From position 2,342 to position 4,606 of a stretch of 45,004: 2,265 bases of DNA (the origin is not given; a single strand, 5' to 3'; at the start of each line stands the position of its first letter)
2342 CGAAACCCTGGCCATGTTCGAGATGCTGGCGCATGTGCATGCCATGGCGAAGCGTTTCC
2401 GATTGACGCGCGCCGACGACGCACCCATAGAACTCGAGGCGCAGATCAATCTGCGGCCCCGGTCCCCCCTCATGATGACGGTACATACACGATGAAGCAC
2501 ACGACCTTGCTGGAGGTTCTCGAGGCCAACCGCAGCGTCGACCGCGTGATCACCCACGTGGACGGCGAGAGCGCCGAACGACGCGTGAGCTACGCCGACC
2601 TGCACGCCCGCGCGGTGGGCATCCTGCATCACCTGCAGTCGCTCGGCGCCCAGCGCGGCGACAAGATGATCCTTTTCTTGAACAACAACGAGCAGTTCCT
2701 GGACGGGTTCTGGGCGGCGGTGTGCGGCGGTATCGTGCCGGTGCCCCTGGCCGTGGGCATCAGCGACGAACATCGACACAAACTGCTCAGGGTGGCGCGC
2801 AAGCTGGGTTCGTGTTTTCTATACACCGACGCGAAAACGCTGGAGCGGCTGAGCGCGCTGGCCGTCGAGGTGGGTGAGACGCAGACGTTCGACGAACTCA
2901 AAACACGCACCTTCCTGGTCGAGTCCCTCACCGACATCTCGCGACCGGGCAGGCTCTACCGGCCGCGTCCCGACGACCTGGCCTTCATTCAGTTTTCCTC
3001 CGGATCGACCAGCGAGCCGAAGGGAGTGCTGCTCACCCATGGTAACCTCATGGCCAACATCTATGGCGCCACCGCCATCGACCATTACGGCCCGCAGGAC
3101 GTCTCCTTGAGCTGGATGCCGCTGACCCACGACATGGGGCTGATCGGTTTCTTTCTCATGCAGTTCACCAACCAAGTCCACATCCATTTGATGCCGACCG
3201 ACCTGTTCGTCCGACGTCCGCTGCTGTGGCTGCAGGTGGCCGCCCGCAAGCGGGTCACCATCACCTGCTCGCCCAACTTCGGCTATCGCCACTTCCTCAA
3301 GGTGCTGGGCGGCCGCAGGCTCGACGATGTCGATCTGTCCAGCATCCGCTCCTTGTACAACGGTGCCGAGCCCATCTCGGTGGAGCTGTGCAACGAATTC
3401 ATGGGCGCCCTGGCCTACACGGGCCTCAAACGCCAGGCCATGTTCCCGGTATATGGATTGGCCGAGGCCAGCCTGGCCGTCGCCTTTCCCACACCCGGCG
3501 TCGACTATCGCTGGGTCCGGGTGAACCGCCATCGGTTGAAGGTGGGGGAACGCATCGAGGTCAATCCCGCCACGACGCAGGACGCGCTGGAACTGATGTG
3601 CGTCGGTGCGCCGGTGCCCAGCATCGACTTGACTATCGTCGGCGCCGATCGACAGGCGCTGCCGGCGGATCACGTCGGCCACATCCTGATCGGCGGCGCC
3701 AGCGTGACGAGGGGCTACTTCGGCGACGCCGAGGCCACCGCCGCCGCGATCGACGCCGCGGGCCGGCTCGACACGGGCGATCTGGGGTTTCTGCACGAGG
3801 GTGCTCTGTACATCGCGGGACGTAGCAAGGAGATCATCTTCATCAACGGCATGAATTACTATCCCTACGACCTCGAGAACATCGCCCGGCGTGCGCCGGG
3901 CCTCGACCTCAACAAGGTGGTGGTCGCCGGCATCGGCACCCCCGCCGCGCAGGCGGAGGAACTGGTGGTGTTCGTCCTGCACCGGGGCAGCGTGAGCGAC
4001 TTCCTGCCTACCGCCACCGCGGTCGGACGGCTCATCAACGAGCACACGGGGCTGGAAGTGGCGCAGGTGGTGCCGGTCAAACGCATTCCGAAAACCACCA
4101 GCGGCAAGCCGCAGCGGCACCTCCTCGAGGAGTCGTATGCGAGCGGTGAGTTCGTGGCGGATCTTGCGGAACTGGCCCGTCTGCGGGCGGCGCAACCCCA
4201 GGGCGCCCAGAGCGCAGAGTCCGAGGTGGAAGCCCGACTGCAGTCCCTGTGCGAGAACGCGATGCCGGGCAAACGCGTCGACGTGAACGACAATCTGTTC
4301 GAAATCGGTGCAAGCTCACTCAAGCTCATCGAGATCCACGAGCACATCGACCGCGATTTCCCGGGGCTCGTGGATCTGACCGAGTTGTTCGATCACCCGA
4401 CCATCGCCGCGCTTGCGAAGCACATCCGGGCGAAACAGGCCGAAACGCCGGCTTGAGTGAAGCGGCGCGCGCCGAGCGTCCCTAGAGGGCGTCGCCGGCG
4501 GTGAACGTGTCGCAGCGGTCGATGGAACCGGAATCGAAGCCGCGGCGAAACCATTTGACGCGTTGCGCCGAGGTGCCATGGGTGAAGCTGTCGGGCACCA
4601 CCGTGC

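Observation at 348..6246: Orphan acyl-activation module: P450 ATGA-coupled to FAAL-ACP, bracketed by DUF374-type and LpxL-type acyltransferases, with no PKS/NRPS partner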

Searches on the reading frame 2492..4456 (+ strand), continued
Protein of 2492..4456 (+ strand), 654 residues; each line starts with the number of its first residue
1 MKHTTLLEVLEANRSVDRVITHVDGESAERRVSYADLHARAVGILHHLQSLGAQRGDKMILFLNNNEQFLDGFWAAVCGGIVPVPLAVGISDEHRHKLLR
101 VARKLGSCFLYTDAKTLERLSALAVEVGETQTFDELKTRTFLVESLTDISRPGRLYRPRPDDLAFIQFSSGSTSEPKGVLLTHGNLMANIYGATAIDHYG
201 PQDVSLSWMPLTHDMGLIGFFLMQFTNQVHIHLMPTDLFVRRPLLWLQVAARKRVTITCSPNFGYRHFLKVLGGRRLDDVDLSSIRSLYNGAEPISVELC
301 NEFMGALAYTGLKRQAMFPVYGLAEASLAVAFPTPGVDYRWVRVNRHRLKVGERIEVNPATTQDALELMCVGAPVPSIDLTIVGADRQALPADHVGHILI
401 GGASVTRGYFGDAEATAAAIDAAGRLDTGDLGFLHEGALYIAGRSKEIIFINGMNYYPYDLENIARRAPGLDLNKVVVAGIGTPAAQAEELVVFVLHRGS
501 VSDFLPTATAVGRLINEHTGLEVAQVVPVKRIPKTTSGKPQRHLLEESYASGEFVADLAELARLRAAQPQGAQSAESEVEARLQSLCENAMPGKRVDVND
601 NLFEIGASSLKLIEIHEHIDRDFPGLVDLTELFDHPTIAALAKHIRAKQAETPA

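Call 73: search_protein_families(library=pfam, proteins=[L086:2138-3265:+, L086:12454-13359:-, L086:13547-14431:+, L086:14457-15533:-, L079:14416-15525:+, L079:15546-17201:+, L079:886-2139:-, L079:2224-3549:-, L079:3546-4214:-, L079:4211-4546:-], max_evalue=0.01)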
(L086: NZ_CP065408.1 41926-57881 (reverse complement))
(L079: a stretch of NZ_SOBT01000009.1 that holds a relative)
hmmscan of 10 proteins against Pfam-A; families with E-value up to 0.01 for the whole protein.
L086:2138-3265:+ (375 aa): 0 families

L086:12454-13359:- (301 aa): 1 family
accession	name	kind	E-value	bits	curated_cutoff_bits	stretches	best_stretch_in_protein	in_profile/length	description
PF13524.12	Glyco_trans_1_2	-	0.0061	16.9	25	1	189-253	56-123/144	Glycosyl transferase-like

L086:13547-14431:+ (294 aa): 0 families

L086:14457-15533:- (358 aa): 1 family
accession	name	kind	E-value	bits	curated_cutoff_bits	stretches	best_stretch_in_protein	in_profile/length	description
PF06258.17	Mito_fiss_Elm1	-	5.6e-50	170.6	27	1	20-281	2-263/304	Mitochondrial fission ELM1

L079:14416-15525:+ (369 aa): 4 families
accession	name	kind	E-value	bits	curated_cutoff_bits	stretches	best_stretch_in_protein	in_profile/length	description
PF08240.17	ADH_N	-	4.2e-22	78.8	23.5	1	30-158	2-103/104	Alcohol dehydrogenase GroES-like domain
PF00107.32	ADH_zinc_N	-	5.2e-21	75.4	31.8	1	199-323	1-120/129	Zinc-binding dehydrogenase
PF16912.11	Glu_dehyd_C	-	0.00016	21.7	34.9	1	188-303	30-144/211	Glucose dehydrogenase C-terminus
PF02254.24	TrkA_N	-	0.0041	17.9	23.8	1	192-274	1-83/116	TrkA-N domain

L079:15546-17201:+ (551 aa): 0 families

L079:886-2139:- (417 aa): 0 families

L079:2224-3549:- (441 aa): 4 families
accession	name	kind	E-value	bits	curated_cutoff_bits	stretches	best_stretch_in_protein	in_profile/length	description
PF02518.31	HATPase_c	-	1e-16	61.8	26.4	1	334-436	2-108/111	Histidine kinase-, DNA gyrase B-, and HSP90-like ATPase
PF00512.31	HisKA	-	0.00011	22.5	26.9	1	239-274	6-44/66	His Kinase A (phospho-acceptor) domain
PF13581.12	HATPase_c_2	-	0.00016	22.1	27.4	1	310-415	15-112/127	Histidine kinase-like ATPase domain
PF00672.30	HAMP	-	0.0002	22.1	25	1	181-225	3-48/53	HAMP domain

L079:3546-4214:- (222 aa): 2 families
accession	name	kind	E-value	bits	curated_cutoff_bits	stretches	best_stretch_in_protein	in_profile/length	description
PF00072.30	Response_reg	-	4.5e-23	82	30.2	1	4-110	2-108/111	Response regulator receiver domain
PF00486.34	Trans_reg_C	-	5.4e-22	78.1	26.2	1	145-215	1-76/77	Transcriptional regulatory protein, C terminal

L079:4211-4546:- (111 aa): 1 family
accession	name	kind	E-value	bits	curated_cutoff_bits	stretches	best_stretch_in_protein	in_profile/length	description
PF03413.25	PepSY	-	4.5e-08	33.7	24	1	52-99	11-58/60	Peptidase propeptide and YPEB domain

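Call 75: search_protein_families(library=pfam, proteins=[P0219, P0222, P0264, P0268, P0243, P0189, P0199, P0260, P0257, L023:5349-6794:-], max_evalue=0.001)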
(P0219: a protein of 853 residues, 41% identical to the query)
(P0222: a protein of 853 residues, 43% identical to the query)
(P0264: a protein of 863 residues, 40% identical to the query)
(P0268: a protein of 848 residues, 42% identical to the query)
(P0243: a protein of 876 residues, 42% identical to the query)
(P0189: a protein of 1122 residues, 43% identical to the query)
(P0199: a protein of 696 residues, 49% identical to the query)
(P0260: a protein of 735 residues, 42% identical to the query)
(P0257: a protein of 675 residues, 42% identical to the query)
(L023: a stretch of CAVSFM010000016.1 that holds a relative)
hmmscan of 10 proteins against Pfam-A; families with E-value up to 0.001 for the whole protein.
P0219 (853 aa): 3 families
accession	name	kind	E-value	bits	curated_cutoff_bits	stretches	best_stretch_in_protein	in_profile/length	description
PF00501.34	AMP-binding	-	4.1e-49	167.8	29.9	1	26-413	16-384/384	AMP-binding enzyme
PF00550.31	PP-binding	-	5.1e-09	36.7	20.8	1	588-650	3-67/67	Phosphopantetheine attachment site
PF00668.25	Condensation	-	0.00042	19.6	30.6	0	670-773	219-334/456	Condensation domain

P0222 (853 aa): 3 families
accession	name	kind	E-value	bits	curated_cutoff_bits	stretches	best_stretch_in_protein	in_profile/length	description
PF00501.34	AMP-binding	-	2.6e-47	161.9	29.9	1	23-413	12-384/384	AMP-binding enzyme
PF00668.25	Condensation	-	2.6e-06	26.8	30.6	0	655-725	202-272/456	Condensation domain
PF00550.31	PP-binding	-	1.7e-05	25.4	20.8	1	589-651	3-67/67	Phosphopantetheine attachment site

P0264 (863 aa): 3 families
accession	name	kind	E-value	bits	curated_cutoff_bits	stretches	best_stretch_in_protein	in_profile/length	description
PF00668.25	Condensation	-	3e-56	191.5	30.6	1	672-862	3-207/456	Condensation domain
PF00501.34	AMP-binding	-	3.8e-43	148.2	29.9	1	33-417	17-384/384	AMP-binding enzyme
PF00550.31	PP-binding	-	1.1e-16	61.3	20.8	1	591-654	2-67/67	Phosphopantetheine attachment site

P0268 (848 aa): 2 families
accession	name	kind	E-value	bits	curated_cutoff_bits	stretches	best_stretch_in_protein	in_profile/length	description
PF00501.34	AMP-binding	-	1.8e-52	178.9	29.9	1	32-403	21-384/384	AMP-binding enzyme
PF00550.31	PP-binding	-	6.7e-12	45.9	20.8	1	577-640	2-67/67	Phosphopantetheine attachment site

P0243 (876 aa): 3 families
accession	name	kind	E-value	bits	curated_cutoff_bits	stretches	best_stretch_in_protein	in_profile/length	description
PF00501.34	AMP-binding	-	2.7e-53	181.6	29.9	1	31-414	18-384/384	AMP-binding enzyme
PF00550.31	PP-binding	-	3.4e-16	59.7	20.8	1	591-654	2-67/67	Phosphopantetheine attachment site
PF00668.25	Condensation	-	4.8e-06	26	30.6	1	668-865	206-435/456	Condensation domain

P0189 (1122 aa): 7 families
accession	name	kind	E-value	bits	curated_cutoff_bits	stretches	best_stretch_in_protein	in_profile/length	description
PF00155.27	Aminotran_1_2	-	1.9e-55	189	19.7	1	772-1112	2-361/361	Aminotransferase class I and II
PF00501.34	AMP-binding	-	1e-41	143.5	29.9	1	48-430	17-384/384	AMP-binding enzyme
PF00550.31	PP-binding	-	1.1e-08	35.7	20.8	1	615-663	14-64/67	Phosphopantetheine attachment site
PF01053.26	Cys_Met_Meta_PP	-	1.8e-07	30.5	27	1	819-944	55-181/381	Cys/Met metabolism PLP-dependent enzyme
PF00266.25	Aminotran_5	-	1.2e-06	28.3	21.5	1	820-942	47-181/371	Aminotransferase class-V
PF23024.1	AMP-dom_DIP2-like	-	6.9e-05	23.3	27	1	467-576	2-107/110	Disco-interacting protein 2-like, AMP domain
PF01212.27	Beta_elim_lyase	-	0.00013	21.9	27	1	820-1055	36-215/288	Beta-eliminating lyase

P0199 (696 aa): 2 families
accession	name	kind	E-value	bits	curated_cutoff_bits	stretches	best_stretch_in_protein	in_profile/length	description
PF00501.34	AMP-binding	-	2.3e-55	188.4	29.9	1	20-428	7-384/384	AMP-binding enzyme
PF00550.31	PP-binding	-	2.5e-09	37.7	20.8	1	636-687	16-67/67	Phosphopantetheine attachment site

P0260 (735 aa): 4 families
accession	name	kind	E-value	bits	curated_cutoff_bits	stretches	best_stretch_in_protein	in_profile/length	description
PF00501.34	AMP-binding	-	2e-49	168.8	29.9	1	33-411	22-384/384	AMP-binding enzyme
PF00109.32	ketoacyl-synt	-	7.3e-13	49.1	20.8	1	671-731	3-61/252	Beta-ketoacyl synthase, N-terminal domain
PF00550.31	PP-binding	-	4.5e-11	43.3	20.8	1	585-645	2-64/67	Phosphopantetheine attachment site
PF23024.1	AMP-dom_DIP2-like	-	0.00017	22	27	1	447-554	1-104/110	Disco-interacting protein 2-like, AMP domain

P0257 (675 aa): 2 families
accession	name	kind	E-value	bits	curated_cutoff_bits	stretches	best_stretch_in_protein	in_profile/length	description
PF00501.34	AMP-binding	-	1.7e-51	175.6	29.9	1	24-416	16-384/384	AMP-binding enzyme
PF00550.31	PP-binding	-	3.3e-12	46.9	20.8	1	594-656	3-67/67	Phosphopantetheine attachment site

L023:5349-6794:- (481 aa): 1 family
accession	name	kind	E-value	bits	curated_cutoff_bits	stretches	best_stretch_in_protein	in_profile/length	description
PF04028.18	DUF374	-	9.1e-20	70.5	26.8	1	326-392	4-69/69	Domain of unknown function (DUF374)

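Call 86: find_encoding_contigs(protein=P0001, flank=3000, max_places=3)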
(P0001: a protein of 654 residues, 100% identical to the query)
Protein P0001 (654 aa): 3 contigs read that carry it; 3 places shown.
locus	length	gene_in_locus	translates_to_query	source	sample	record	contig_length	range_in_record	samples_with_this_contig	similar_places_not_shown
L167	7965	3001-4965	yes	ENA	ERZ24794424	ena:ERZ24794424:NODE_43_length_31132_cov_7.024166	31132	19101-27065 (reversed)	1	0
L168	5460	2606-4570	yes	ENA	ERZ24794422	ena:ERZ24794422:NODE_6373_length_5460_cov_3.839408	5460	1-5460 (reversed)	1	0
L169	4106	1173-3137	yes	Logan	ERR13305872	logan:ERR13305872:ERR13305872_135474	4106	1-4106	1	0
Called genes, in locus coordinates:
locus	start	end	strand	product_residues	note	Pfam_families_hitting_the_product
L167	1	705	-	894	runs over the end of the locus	PF13188:PAS_8 (faint), PF08447:PAS_3, PF00989:PAS, PF08448:PAS_4, PF13426:PAS_9, PF00990:GGDEF, PF00563:EAL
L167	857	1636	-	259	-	PF04028:DUF374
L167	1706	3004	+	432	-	PF00067:p450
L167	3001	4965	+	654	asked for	PF00501:AMP-binding, PF00550:PP-binding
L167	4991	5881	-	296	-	PF04228:Zn_peptidase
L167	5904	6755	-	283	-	PF03279:Lip_A_acyltrans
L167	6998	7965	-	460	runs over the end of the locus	PF13520:AA_permease_2, PF00324:AA_permease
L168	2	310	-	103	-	?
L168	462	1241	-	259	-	PF04028:DUF374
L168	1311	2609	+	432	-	PF00067:p450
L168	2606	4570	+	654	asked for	PF00501:AMP-binding, PF00550:PP-binding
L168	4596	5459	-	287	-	?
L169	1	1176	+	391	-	?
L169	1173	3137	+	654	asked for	PF00501:AMP-binding, PF00550:PP-binding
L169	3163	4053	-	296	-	PF04228:Zn_peptidase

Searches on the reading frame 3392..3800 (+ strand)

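Call 52: search_solved_structures(query=window:3392-3800:+, max_evalue=0.001, show_alignments=5)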
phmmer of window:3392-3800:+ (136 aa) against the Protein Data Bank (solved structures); distinct sequences matched with E-value up to 0.001: 31.
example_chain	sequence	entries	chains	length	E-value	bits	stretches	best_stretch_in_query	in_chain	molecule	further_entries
6ulx_A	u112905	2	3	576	1.9e-15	60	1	2-136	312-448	Amino acid adenylation domain-containing protein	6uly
6ulw_A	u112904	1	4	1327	8.1e-15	58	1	2-136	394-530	Amino acid adenylation domain-containing protein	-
3kxw_A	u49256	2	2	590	4e-11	46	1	3-136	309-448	Saframycin Mx1 synthetase B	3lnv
3pbk_A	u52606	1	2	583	1.5e-10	44.2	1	12-134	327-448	Fatty Acyl-Adenylate Ligase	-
4r0m_B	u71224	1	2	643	4.7e-07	32.9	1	68-135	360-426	McyG protein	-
5d6n_A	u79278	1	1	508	7.1e-07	32.3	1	6-119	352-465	Acyl-CoA synthase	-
5d6j_A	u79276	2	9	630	8.9e-07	32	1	6-119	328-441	Acyl-CoA synthase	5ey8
5icr_A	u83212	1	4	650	9.5e-07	31.9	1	6-119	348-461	Acyl-CoA synthase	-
3a9u_A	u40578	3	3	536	1.3e-06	31.4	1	72-135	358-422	4-coumarate--CoA ligase | 4-coumarate:CoA ligase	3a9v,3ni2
5hm3_A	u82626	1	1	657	1.7e-06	31.1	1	2-118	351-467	Long-chain-fatty-acid--AMP ligase FadD32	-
5bsm_A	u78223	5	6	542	1.9e-06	30.9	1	72-135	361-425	4-coumarate--CoA ligase 2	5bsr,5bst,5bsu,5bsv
5u95_A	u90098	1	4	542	1.9e-06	30.9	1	72-135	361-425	4-coumarate--CoA ligase 2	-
5bsw_A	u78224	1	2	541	2e-06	30.8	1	72-135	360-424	4-coumarate--CoA ligase 2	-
3e7w_A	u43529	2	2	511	3.6e-06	30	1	67-135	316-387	D-alanine--poly(phosphoribitol) ligase subunit 1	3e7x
7wua_A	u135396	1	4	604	1.1e-05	28.4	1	9-128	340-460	Acyl-CoA synthase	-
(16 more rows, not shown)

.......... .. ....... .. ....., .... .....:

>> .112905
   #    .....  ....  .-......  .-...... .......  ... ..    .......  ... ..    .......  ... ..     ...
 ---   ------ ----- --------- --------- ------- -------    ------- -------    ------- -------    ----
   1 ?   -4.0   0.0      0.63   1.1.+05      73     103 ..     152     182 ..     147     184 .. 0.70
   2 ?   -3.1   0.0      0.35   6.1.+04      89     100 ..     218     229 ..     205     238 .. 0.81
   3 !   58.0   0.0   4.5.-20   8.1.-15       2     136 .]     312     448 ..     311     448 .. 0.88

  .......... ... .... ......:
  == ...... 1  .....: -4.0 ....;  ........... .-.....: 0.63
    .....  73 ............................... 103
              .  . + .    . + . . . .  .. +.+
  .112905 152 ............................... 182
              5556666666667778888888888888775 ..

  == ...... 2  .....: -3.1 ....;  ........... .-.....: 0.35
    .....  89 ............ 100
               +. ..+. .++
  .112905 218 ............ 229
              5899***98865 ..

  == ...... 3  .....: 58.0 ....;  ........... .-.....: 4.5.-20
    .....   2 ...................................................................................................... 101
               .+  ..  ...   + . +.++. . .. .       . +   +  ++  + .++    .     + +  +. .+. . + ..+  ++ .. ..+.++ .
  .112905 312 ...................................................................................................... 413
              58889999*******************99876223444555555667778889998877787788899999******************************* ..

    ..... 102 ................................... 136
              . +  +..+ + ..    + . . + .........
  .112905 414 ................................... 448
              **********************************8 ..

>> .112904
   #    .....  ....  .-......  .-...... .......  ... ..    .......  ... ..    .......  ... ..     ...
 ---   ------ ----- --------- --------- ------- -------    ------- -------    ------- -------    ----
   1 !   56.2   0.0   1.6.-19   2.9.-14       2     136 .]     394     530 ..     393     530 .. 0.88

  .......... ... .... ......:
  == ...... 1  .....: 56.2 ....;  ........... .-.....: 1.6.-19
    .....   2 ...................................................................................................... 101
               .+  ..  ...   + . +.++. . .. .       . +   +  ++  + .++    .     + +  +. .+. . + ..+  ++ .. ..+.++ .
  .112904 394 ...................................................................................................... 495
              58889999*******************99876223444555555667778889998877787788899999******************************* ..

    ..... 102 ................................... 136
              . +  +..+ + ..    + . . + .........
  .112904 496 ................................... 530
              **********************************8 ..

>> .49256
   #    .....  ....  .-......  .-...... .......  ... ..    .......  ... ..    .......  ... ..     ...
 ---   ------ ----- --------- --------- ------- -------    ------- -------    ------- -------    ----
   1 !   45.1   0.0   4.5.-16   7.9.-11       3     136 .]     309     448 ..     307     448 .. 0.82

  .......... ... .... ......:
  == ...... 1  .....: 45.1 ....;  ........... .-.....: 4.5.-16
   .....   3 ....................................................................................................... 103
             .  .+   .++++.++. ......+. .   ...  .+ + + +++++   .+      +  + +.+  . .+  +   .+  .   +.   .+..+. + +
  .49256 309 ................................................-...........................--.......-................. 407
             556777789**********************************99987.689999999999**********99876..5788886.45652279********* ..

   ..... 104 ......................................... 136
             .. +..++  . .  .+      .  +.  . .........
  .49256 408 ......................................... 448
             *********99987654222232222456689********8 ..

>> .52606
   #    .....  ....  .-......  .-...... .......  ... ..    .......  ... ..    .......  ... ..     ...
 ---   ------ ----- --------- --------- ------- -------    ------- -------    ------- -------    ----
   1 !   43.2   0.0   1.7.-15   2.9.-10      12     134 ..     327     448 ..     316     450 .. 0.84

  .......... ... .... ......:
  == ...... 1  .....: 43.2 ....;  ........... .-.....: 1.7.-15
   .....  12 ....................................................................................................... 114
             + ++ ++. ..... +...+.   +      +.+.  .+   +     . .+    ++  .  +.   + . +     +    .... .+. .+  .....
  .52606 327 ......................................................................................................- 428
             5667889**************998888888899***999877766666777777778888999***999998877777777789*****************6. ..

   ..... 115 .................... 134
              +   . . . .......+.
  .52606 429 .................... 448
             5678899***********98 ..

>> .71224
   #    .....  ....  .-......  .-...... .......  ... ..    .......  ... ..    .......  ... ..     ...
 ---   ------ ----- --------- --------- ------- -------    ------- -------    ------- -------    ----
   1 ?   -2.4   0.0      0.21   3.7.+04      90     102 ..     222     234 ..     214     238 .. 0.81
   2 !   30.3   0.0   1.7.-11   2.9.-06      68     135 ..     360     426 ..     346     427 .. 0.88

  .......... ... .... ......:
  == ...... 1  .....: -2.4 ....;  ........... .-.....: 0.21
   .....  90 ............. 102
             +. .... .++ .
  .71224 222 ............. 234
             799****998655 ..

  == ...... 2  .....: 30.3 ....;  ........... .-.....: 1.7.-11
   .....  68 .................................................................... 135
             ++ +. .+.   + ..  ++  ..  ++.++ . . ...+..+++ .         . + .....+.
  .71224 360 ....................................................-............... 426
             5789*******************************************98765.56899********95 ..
